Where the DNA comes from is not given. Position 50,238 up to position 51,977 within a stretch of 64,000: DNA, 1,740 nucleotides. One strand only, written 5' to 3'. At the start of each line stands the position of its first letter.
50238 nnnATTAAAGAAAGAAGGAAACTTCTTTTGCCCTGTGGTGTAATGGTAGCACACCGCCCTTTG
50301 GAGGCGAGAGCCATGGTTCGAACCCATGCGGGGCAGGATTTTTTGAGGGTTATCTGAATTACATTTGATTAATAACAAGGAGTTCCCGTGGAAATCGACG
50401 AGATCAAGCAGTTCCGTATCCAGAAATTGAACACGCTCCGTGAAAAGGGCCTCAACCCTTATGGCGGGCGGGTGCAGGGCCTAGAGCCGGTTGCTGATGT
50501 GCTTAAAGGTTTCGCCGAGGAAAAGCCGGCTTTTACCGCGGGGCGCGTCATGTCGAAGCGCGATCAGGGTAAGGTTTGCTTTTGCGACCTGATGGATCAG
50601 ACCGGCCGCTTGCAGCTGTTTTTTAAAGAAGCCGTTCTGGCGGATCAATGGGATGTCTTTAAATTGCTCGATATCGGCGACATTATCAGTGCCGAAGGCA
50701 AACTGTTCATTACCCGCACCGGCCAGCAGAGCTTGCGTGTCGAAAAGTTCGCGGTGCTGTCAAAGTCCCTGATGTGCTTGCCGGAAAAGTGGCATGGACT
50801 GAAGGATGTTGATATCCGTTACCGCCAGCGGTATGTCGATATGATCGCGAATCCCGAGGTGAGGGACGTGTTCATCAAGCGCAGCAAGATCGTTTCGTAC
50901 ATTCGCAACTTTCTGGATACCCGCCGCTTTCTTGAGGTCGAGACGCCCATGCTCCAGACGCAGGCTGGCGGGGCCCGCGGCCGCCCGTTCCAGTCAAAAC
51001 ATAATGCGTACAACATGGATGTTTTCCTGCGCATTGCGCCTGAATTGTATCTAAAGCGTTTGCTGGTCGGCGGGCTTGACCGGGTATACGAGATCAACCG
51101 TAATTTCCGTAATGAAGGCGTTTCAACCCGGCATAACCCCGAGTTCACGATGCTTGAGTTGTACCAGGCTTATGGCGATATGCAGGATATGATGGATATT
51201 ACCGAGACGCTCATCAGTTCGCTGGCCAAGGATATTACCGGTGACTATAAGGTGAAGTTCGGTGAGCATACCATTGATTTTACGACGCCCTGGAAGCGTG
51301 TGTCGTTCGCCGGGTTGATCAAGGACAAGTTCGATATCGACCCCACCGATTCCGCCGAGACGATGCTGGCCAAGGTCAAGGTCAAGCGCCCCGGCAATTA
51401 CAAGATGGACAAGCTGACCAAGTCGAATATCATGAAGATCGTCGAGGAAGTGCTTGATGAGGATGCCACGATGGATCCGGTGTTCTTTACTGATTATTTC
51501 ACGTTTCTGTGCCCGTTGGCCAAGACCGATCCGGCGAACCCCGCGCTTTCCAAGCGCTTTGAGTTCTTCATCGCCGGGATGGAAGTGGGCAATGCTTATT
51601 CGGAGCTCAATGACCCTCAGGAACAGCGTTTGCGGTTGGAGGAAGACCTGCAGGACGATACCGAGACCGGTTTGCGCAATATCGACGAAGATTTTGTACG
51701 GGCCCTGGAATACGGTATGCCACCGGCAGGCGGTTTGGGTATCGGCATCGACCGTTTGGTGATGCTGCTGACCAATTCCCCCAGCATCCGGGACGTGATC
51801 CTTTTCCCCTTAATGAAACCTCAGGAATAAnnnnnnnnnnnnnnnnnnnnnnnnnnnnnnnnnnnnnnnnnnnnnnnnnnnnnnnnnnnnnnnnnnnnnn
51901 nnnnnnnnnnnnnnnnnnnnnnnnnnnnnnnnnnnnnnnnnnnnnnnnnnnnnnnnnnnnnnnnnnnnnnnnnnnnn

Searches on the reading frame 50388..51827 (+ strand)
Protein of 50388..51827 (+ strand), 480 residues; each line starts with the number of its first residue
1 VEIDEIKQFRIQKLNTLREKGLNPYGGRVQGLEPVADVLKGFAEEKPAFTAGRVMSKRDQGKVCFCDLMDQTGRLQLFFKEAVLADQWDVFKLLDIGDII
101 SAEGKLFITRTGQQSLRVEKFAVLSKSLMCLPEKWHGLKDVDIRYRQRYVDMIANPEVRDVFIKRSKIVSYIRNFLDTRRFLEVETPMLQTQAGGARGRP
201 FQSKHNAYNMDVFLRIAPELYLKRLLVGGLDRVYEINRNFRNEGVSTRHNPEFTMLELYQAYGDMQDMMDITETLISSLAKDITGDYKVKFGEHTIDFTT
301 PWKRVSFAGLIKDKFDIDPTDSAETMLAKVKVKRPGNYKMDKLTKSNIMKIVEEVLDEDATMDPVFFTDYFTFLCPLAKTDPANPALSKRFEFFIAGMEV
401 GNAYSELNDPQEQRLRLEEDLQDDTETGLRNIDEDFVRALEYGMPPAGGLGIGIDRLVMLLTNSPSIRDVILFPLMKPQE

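Call 80: search_protein_families(library=pfam, proteins=[window:50388-51827:+], max_evalue=0.00001)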
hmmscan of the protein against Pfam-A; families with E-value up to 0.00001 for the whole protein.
window:50388-51827:+ (480 aa): 3 families
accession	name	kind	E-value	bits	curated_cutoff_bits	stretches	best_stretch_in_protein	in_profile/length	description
PF00152.25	tRNA-synt_2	-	1.2e-88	297.6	25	1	141-476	2-307/308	tRNA synthetases class II (D, K and N)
PF01336.31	tRNA_anti-codon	-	3.1e-14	53.1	27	1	51-123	4-74/75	OB-fold nucleic acid binding domain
PF01409.25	tRNA-synt_2d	-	1.3e-06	28.5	19.8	0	233-302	105-173/246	tRNA synthetases class II core domain (F)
